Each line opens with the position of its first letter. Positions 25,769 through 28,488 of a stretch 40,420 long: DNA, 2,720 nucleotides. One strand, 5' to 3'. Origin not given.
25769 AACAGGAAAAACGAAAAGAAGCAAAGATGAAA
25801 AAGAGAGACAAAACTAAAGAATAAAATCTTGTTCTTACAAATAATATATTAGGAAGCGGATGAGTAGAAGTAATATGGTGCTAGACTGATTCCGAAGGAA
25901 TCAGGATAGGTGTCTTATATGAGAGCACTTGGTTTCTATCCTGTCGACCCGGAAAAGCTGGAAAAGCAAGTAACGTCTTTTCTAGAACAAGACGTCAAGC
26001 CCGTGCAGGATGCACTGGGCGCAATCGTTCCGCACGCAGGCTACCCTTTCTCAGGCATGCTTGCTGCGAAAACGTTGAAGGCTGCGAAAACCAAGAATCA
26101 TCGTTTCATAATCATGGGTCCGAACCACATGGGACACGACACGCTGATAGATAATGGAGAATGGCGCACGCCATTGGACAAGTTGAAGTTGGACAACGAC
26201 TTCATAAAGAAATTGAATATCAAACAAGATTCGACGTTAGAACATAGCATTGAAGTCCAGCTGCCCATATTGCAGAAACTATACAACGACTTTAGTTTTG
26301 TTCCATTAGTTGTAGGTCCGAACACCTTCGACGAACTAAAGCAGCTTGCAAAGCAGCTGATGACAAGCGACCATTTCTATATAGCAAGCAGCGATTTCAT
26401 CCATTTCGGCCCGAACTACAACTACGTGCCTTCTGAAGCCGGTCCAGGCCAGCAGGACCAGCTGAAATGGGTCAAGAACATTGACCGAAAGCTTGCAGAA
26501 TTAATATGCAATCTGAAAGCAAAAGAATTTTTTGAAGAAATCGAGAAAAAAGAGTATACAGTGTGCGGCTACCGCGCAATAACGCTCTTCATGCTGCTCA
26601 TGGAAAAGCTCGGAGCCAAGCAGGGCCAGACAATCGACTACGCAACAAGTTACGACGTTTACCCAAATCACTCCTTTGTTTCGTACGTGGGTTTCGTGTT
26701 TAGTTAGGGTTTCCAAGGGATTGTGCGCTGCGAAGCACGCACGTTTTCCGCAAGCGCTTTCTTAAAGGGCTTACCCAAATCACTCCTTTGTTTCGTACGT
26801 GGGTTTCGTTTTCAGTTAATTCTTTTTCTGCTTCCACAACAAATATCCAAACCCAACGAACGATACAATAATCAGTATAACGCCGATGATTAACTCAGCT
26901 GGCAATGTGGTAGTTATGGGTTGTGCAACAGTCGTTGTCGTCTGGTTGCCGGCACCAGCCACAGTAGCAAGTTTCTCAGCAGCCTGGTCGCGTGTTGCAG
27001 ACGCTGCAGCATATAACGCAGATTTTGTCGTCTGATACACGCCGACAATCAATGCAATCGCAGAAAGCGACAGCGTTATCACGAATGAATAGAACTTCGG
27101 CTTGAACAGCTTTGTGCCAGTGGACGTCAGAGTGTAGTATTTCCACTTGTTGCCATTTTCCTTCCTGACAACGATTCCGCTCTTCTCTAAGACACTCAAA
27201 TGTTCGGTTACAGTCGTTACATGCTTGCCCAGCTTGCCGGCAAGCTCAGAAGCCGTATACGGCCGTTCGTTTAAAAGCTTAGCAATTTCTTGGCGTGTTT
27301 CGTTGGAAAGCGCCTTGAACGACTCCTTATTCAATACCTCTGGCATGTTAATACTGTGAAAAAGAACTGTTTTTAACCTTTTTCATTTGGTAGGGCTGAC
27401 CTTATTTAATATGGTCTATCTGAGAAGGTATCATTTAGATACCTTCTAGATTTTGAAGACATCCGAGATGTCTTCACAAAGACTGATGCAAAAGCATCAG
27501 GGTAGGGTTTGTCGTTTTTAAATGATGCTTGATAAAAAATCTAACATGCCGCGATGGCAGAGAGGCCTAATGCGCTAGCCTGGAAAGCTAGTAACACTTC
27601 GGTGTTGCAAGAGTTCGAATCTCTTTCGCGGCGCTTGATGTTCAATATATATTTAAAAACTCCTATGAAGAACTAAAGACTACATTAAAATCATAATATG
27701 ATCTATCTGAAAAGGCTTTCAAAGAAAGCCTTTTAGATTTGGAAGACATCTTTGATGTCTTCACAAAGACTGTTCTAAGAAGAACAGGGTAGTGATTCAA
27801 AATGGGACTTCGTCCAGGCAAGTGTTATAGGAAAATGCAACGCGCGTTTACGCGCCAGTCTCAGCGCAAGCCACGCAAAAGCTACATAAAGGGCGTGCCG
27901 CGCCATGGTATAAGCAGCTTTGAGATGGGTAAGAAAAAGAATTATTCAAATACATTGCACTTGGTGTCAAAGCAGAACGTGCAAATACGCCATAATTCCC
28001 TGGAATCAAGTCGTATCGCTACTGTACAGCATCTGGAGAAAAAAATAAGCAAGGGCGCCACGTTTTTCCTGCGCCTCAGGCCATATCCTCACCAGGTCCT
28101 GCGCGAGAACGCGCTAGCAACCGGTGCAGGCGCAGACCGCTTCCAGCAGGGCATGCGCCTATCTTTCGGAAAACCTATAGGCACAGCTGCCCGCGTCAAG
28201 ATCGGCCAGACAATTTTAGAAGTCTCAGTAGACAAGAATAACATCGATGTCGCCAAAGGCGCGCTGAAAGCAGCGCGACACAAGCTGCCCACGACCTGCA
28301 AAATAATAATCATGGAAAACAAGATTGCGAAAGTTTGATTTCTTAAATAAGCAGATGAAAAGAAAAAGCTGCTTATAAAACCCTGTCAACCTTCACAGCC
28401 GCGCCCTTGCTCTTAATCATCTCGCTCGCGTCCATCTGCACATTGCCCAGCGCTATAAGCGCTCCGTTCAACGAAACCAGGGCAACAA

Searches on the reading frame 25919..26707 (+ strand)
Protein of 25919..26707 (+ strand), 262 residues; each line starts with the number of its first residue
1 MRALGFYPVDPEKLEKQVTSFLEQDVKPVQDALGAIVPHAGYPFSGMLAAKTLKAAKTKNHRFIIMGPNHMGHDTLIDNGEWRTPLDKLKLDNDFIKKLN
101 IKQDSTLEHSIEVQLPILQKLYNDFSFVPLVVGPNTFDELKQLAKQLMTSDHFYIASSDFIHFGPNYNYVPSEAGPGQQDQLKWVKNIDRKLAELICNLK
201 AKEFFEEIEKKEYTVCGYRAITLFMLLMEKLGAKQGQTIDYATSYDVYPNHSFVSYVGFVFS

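Call 57: search_protein_families(library=pfam, proteins=[window:25919-26707:+], max_evalue=0.01)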
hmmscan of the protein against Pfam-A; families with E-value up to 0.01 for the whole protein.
window:25919-26707:+ (262 aa): 1 family
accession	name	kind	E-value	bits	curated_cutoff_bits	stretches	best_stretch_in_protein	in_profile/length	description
PF01875.22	Memo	-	1e-48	166.4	27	1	6-259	8-268/269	Memo-like protein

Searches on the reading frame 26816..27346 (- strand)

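Call 57: search_protein_families(library=pfam, proteins=[window:26816-27346:-], max_evalue=0.01)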
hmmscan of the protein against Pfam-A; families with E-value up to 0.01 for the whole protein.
window:26816-27346:- (176 aa): 17 families
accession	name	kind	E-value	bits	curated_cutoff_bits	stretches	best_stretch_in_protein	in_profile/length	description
PF01022.26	HTH_5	-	4e-10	39.8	22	1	15-59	1-45/47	Bacterial regulatory protein, arsR family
PF21476.4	PF0610-like_N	-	2.4e-09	37.7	33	1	17-56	2-41/50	PF0610-like, N-terminal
PF12840.13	HTH_20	-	3.5e-08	33.7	27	1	13-60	1-49/51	Helix-turn-helix domain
PF25212.1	HVO_A0114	-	4.6e-07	30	27.6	1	9-67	16-74/84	HVO_A0114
PF25213.1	HVO_A0261_N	-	2.4e-05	24.6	35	1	16-79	11-69/86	HVO_A0261 N-terminal domain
PF13936.12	HTH_38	-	4.1e-05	23.7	27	1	10-49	2-40/44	Helix-turn-helix domain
PF08279.18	HTH_11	-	5.4e-05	23.4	25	1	18-65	2-51/55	HTH domain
PF01978.25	TrmB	-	0.00012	22.3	25.6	1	23-71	16-63/68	Sugar-specific transcriptional regulator TrmB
PF01047.28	MarR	-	0.00016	21.9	24.6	1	24-64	12-52/59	MarR family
PF13412.12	HTH_24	-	0.00022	21.2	21.9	1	30-59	18-47/48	Winged helix-turn-helix DNA-binding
PF09824.15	ArsR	-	0.0014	18.8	28.6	1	10-103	11-98/159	ArsR transcriptional regulator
PF08100.18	Dimerisation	-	0.0025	18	25.6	1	20-79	29-89/93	O-methyltransferase dimerisation domain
PF24033.1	DUF7342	-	0.0031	17.9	31.6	1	20-72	9-60/150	Family of unknown function (DUF7342)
PF03551.20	PadR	-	0.0035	17.8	27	1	43-81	31-73/75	Transcriptional regulator PadR-like family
PF03965.22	Penicillinase_R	-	0.006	17.4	22.6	1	31-75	19-67/115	Penicillinase repressor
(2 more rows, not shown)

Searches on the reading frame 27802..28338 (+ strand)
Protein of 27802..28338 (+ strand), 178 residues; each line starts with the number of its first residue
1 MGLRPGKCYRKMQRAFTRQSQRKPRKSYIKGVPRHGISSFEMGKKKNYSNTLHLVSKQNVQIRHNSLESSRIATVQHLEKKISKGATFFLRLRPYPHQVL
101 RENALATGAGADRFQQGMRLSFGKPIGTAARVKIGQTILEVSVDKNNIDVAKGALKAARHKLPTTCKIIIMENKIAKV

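Call 15: find_encoding_contigs(protein=window:27802-28338:+, flank=10000, max_places=10)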
Protein window:27802-28338:+ (178 aa): no gene with exactly this product is on record in the collection.
